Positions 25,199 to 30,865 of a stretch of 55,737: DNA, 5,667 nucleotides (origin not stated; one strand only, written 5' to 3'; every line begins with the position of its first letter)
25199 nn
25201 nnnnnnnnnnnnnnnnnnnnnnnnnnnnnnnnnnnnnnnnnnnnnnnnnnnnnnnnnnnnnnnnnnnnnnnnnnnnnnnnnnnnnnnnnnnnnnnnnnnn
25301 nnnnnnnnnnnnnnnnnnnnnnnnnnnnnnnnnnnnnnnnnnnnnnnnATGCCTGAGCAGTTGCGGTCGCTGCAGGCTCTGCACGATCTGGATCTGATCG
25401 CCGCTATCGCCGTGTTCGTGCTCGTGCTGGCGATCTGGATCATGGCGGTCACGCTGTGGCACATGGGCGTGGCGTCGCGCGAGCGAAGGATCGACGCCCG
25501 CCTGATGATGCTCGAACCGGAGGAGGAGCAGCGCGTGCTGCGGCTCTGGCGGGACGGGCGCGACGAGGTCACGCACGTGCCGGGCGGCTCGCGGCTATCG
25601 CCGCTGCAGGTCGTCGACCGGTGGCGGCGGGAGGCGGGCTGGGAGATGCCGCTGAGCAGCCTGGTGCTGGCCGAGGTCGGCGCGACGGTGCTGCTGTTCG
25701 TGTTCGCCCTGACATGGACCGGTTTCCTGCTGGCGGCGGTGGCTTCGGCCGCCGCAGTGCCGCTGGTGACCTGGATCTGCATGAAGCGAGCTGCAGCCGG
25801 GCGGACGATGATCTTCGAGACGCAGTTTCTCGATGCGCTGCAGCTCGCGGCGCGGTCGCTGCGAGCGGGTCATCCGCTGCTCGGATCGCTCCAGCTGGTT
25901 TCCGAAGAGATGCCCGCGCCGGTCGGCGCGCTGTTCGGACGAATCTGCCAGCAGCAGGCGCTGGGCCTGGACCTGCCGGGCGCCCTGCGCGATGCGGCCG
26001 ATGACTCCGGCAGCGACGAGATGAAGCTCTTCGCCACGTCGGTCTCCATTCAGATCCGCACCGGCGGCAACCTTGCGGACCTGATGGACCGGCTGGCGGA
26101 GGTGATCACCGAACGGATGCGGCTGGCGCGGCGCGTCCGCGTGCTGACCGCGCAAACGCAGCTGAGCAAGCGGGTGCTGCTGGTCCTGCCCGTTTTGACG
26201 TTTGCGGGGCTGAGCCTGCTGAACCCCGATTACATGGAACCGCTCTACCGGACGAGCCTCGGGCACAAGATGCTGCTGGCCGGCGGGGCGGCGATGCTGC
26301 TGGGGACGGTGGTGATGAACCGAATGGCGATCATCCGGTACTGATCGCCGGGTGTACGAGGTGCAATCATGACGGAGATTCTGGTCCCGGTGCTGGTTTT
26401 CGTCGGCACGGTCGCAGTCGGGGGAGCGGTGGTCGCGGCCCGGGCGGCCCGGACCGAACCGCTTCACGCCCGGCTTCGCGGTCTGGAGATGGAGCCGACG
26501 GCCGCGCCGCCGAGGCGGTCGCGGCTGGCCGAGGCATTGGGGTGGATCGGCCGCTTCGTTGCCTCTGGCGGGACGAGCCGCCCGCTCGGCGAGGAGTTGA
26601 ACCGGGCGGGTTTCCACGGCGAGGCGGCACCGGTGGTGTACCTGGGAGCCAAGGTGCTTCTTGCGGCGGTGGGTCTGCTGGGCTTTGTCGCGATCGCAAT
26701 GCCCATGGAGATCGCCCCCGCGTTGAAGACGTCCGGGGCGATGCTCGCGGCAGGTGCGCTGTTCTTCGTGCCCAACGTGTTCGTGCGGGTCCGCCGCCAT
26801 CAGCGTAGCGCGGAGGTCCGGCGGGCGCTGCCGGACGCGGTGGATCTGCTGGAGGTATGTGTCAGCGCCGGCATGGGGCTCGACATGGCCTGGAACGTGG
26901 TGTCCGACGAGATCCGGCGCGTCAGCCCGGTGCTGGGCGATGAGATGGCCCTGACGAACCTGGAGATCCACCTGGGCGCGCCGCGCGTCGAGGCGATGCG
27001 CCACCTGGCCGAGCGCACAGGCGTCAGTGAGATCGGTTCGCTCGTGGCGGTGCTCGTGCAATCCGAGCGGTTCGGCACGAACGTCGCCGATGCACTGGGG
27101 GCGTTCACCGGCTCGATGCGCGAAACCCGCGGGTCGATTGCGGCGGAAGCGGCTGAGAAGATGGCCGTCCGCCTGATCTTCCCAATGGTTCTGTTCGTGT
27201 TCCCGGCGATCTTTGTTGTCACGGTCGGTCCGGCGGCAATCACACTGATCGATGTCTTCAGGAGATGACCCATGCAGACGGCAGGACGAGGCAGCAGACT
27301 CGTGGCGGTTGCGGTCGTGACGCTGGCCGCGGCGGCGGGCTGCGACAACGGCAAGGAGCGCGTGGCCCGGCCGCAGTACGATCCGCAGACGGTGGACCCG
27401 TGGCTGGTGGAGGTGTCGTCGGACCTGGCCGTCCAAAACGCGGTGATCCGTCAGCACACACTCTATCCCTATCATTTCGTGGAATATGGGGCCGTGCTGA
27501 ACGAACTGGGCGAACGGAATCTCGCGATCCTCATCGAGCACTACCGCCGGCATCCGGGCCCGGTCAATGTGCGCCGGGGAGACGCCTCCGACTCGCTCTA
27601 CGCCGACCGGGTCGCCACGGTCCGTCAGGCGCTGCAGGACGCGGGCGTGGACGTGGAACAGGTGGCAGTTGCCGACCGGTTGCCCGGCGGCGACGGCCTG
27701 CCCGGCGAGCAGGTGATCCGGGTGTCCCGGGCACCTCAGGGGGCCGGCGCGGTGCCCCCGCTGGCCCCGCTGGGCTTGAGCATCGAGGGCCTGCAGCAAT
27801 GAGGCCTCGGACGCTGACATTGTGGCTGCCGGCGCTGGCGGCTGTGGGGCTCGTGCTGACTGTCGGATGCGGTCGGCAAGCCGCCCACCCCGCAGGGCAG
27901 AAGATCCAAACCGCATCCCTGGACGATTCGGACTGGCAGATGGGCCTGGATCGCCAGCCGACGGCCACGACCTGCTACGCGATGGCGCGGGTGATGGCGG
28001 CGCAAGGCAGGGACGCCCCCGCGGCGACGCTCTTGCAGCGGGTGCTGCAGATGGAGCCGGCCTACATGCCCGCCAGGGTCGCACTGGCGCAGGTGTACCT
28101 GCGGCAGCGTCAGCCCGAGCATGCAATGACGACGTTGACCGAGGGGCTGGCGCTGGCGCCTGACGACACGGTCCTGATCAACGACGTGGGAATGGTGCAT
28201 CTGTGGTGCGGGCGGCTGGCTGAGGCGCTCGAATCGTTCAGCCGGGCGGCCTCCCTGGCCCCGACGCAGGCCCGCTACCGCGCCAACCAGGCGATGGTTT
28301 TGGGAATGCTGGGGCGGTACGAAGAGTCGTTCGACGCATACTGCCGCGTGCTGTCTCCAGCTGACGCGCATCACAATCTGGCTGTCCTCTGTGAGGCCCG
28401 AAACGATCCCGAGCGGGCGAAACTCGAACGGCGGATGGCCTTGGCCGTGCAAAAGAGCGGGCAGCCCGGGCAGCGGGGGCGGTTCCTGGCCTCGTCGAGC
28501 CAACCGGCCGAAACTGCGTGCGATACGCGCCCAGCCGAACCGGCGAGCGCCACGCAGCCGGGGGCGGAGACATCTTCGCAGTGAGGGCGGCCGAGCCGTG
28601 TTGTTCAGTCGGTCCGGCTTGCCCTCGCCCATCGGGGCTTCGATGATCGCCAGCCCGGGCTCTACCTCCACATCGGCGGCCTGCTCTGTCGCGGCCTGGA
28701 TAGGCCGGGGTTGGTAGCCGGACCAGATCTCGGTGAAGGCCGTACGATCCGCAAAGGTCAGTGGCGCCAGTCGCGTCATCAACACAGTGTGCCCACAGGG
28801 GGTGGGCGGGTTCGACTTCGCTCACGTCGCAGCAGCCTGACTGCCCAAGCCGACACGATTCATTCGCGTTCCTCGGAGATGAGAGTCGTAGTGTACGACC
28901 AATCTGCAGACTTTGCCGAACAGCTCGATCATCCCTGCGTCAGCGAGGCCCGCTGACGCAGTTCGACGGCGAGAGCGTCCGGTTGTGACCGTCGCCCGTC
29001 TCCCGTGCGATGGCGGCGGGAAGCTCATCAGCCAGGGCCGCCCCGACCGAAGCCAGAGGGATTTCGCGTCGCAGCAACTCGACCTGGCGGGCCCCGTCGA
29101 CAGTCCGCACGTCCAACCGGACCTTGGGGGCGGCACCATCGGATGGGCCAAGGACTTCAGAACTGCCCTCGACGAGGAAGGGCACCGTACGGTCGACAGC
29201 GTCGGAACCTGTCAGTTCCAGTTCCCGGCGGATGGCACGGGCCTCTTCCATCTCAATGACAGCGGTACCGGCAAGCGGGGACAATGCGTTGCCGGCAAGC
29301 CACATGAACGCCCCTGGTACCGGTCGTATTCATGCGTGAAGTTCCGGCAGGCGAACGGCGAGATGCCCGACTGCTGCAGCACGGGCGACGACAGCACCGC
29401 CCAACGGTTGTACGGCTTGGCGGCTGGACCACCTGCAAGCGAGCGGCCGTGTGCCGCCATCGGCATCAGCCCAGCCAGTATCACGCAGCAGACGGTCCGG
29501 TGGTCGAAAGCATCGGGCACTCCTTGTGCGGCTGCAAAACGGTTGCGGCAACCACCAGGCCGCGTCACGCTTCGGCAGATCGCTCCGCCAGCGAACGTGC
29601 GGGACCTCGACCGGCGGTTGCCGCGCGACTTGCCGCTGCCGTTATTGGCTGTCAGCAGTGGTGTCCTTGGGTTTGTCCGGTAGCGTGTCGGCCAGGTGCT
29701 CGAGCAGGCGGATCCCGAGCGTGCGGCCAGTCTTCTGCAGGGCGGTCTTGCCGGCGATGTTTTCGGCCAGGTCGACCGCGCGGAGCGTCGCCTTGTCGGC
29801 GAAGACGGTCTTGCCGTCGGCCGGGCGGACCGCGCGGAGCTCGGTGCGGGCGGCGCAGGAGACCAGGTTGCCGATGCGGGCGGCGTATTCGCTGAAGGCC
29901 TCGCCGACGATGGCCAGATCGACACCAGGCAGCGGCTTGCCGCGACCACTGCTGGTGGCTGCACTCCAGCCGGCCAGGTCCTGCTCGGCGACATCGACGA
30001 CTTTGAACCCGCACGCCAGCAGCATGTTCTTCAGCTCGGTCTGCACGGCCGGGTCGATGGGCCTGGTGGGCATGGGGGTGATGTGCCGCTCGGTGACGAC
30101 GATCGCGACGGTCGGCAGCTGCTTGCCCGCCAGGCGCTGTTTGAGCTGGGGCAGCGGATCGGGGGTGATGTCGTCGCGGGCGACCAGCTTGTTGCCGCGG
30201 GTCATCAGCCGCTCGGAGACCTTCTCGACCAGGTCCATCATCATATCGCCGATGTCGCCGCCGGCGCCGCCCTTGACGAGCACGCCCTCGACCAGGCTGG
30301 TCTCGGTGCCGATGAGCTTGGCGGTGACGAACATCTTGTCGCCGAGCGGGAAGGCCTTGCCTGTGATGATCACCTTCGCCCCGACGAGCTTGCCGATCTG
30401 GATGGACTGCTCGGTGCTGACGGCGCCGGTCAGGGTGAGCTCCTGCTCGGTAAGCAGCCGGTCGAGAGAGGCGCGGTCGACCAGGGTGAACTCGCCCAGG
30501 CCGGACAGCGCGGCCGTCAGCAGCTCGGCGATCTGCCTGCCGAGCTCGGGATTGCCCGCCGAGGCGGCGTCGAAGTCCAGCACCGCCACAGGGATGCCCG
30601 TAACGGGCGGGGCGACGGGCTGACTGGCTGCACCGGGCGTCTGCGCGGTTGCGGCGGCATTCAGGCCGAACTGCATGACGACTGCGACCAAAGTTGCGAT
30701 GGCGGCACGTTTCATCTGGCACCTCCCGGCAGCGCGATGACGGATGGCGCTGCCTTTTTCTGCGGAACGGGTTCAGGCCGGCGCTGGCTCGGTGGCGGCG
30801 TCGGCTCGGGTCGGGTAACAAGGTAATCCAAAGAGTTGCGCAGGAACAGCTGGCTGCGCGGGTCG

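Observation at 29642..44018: ECF-sigma-linked locus encoding a tandem array of giant modular exported paralogs: candidate undescribed envelope system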

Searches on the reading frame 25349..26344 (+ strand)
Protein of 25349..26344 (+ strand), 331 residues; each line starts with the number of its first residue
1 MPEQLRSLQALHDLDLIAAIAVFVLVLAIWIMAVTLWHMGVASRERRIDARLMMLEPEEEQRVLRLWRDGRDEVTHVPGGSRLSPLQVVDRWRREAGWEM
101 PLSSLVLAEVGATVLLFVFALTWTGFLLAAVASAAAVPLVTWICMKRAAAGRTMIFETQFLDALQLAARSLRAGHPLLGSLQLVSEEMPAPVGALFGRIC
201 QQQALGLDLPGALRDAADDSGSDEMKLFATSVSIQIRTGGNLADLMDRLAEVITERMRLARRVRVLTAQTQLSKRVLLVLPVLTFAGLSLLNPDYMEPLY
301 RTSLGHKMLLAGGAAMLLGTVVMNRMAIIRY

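Call 11: search_protein_families(library=pfam, proteins=[window:25349-26344:+], max_evalue=0.001)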
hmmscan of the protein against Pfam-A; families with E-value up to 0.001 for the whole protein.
window:25349-26344:+ (331 aa): 1 family
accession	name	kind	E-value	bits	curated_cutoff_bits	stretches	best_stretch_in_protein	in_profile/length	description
PF00482.28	T2SSF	-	4.8e-16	59.3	25.2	1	164-286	2-121/125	Type II secretion system (T2SS), protein F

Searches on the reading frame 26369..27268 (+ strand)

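Call 11: search_protein_families(library=pfam, proteins=[window:26369-27268:+], max_evalue=0.001)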
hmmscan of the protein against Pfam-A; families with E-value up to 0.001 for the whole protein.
window:26369-27268:+ (299 aa): 1 family
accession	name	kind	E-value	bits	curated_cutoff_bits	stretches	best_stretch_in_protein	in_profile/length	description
PF00482.28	T2SSF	-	1.1e-12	48.5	25.2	1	159-286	3-124/125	Type II secretion system (T2SS), protein F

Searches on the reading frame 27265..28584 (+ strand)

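Call 11: search_protein_families(library=pfam, proteins=[window:27265-28584:+], max_evalue=0.001)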
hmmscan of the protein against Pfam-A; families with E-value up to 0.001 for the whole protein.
window:27265-28584:+ (439 aa): 15 families
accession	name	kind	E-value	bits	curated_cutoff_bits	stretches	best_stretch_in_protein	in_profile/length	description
PF07719.23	TPR_2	-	8.5e-16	57.1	27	0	308-334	7-33/34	Tetratricopeptide repeat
PF13424.12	TPR_12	-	1.2e-12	48.3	30.1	1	306-363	8-72/77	Tetratricopeptide repeat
PF00515.34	TPR_1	-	1.6e-10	40.8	27.8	0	309-334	8-33/34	Tetratricopeptide repeat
PF13428.12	TPR_14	-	2.3e-10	40.5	23.5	0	270-302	3-35/44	Tetratricopeptide repeat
PF14559.12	TPR_19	-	1.9e-09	38.1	25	1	247-301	4-58/68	Tetratricopeptide repeat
PF13431.12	TPR_17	-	1.6e-08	34.6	24.4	0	325-354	2-31/34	Tetratricopeptide repeat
PF13181.12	TPR_8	-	3e-08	33.6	25.7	0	270-301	3-34/34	Tetratricopeptide repeat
PF13176.12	TPR_7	-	2.2e-07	30.9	27.9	0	272-301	3-32/36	Tetratricopeptide repeat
PF13371.12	TPR_9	-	2e-05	24.9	35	1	276-339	3-66/73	Tetratricopeptide repeat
PF07721.20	TPR_4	-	5.1e-05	23.9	27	0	368-385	3-20/26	Tetratricopeptide repeat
PF25058.1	ARM_TT21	-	0.00018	21.9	27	1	239-287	99-147/155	Tetratricopeptide repeat protein 21 ARM repeat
PF13414.12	TPR_11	-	0.00018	21.5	26.8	0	315-342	7-34/42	TPR repeat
PF13432.12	TPR_16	-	0.00031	21.6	32.7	0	238-301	1-64/65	Tetratricopeptide repeat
PF23914.1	TPR_CcmH_CycH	-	0.00034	20.9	42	0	238-335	54-154/158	Cytochrome c-type biogenesis protein H TPR domain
PF24575.1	TPR_Slam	-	0.00047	21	35.2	0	236-288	49-101/104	Surface lipoprotein assembly modifier, N-terminal TPR repeats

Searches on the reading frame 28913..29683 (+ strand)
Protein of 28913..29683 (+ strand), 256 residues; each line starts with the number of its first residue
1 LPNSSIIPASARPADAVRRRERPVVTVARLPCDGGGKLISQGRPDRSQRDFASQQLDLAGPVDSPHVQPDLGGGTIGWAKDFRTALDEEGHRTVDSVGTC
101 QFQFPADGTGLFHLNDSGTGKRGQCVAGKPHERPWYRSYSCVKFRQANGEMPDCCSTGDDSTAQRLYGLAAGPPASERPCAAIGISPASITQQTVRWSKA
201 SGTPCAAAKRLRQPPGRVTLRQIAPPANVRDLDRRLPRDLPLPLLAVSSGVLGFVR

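Call 11: search_protein_families(library=pfam, proteins=[window:28913-29683:+], max_evalue=0.001)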
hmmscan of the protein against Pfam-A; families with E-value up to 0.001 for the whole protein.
window:28913-29683:+ (256 aa): 0 families

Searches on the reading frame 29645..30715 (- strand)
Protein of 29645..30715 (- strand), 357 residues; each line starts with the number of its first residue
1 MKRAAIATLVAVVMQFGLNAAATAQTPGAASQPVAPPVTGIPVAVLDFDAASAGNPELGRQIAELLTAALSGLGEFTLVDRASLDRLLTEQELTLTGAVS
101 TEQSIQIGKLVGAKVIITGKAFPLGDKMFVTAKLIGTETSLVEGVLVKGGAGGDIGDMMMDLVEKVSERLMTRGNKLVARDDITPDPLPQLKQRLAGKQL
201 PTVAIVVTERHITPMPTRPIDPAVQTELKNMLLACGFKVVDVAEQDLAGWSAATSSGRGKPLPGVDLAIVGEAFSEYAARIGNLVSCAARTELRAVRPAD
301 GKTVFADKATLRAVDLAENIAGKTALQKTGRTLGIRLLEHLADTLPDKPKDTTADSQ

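Call 7: search_protein_families(library=pfam, proteins=[window:29645-30715:-], max_evalue=0.1)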
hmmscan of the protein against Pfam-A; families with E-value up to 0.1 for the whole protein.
window:29645-30715:- (357 aa): 4 families
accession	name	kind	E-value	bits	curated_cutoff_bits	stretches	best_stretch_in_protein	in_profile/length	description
PF03783.19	CsgG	-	2.6e-10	40.4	20.8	1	41-120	10-97/210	Curli production assembly/transport component CsgG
PF04052.18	TolB_N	-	0.00084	19.9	22.4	1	39-87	11-58/106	TolB amino-terminal domain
PF17680.6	FlgO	-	0.0045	17.3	22.6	1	48-142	28-117/130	FlgO protein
PF13036.11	LpoB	-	0.0078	16.6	22.3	1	61-121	49-110/147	Peptidoglycan-synthase activator LpoB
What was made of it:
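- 29642..30715 (-): The 357-aa exported protein. It is a free-standing double alpha/beta domain homologous to the N-domain of the giants, and its first subdomain is CsgG/LpoB/TolB_N-like. Pfam CsgG 2.6e-10 (residues 41-120, model positions 10-97 of 210), with weak TolB_N, FlgO and LpoB matches (call 7).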

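Call 8: search_protein_families(library=ncbifam, proteins=[window:29645-30715:-], max_evalue=0.1)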
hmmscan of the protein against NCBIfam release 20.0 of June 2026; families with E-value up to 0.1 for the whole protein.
window:29645-30715:- (357 aa): 3 families
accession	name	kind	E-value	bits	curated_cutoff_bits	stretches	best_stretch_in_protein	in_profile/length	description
TIGR02800.1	propeller_TolB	equivalog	0.014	14.3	343.15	1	40-138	22-114/418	Tol-Pal system beta propeller repeat protein TolB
NF005176.1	PRK06655.1-1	equivalog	0.037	14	230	1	91-127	47-83/197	flagellar hook assembly protein FlgD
TIGR02722.1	lp_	equivalog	0.038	14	110.55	1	61-121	89-150/189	penicillin-binding protein activator LpoB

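Call 15: search_solved_structures(query=window:29645-30715:-, max_evalue=1)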
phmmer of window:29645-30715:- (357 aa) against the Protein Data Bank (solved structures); distinct sequences matched with E-value up to 1: 1.
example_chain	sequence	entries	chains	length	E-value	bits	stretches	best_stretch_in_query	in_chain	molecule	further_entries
3htr_A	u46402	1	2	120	0.067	15.7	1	131-200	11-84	uncharacterized PRC-barrel Domain Protein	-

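Call 83: search_protein_families(library=padloc, proteins=[window:29645-30715:-], max_evalue=0.01)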
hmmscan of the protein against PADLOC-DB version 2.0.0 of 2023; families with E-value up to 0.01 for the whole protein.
window:29645-30715:- (357 aa): 0 families

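Call 88: search_solved_structures(query=A8, max_evalue=10, show_alignments=3)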
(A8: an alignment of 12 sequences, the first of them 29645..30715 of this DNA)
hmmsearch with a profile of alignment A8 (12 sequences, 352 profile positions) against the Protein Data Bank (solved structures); distinct sequences matched with E-value up to 10: 7.
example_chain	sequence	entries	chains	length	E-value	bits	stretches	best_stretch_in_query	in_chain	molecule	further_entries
5oql_U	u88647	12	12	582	0.0041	19.2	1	79-153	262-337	Nop58 | Nucleolar protein 58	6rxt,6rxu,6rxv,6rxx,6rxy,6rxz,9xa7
4q6l_A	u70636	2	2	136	0.29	13.2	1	45-124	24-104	Penicillin-binding protein activator LpoB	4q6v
3x2r_D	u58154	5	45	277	0.77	11.8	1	60-127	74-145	CsgG | Curli production assembly/transport protein CsgG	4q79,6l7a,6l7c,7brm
6lqh_A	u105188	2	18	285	0.82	11.7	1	60-127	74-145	Curli production assembly/transport component CsgG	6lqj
4uv3_A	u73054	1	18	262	1.1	11.3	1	60-127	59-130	CURLI PRODUCTION ASSEMBLY/TRANSPORT COMPONENT CSGG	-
4uv2_A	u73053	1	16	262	1.1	11.3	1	60-127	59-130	CURLI PRODUCTION TRANSPORT COMPONENT CSGG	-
6si7_P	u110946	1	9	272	1.2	11.2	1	60-127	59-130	Curli production assembly/transport component CsgG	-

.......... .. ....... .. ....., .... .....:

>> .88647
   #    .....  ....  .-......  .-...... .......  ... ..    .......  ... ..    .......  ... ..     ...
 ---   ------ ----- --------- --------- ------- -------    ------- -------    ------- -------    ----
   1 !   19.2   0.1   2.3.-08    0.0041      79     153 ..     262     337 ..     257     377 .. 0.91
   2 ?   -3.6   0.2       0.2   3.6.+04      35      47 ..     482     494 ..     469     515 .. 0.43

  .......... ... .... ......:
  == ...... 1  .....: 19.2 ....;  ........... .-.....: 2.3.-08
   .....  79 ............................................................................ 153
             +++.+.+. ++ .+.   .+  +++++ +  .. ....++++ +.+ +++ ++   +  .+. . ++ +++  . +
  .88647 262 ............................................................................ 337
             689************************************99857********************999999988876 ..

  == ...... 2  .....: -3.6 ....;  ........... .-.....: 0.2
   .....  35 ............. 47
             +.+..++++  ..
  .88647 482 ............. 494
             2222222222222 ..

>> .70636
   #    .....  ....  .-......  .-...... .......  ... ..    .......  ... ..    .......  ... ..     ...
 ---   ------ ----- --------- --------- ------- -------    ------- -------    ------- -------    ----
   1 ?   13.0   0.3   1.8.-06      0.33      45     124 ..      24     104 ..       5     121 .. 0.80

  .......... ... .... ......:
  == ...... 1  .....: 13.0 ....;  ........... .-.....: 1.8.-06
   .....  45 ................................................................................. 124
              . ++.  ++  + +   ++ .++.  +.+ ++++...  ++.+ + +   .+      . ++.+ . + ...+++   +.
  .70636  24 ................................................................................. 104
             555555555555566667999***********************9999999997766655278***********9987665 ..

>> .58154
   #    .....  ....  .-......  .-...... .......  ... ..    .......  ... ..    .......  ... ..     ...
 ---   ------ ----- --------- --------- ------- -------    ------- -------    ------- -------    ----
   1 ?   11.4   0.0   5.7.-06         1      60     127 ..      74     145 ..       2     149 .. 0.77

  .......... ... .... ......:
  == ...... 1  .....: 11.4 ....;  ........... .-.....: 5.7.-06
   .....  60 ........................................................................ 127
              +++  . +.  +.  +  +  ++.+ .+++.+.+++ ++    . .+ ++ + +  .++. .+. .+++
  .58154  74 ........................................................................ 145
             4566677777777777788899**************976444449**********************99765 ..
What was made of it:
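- On CsgG curli secretion channel family: CsgG PDB sequences score E~1 (call 88).
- On LpoB (PBP1B activator): PDB LpoB scores E=0.29 (call 88).
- Closest known: CsgG / LpoB / TolB_N / FlgO alpha/beta domain superfamily. Same: LpoB and CsgG are the top sensible PDB sequence matches at the same region, but they are not significant (call 88).
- Tried and rejected: The 357-family profile placed LpoB and CsgG at E 0.3-1.2 only (call 88).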
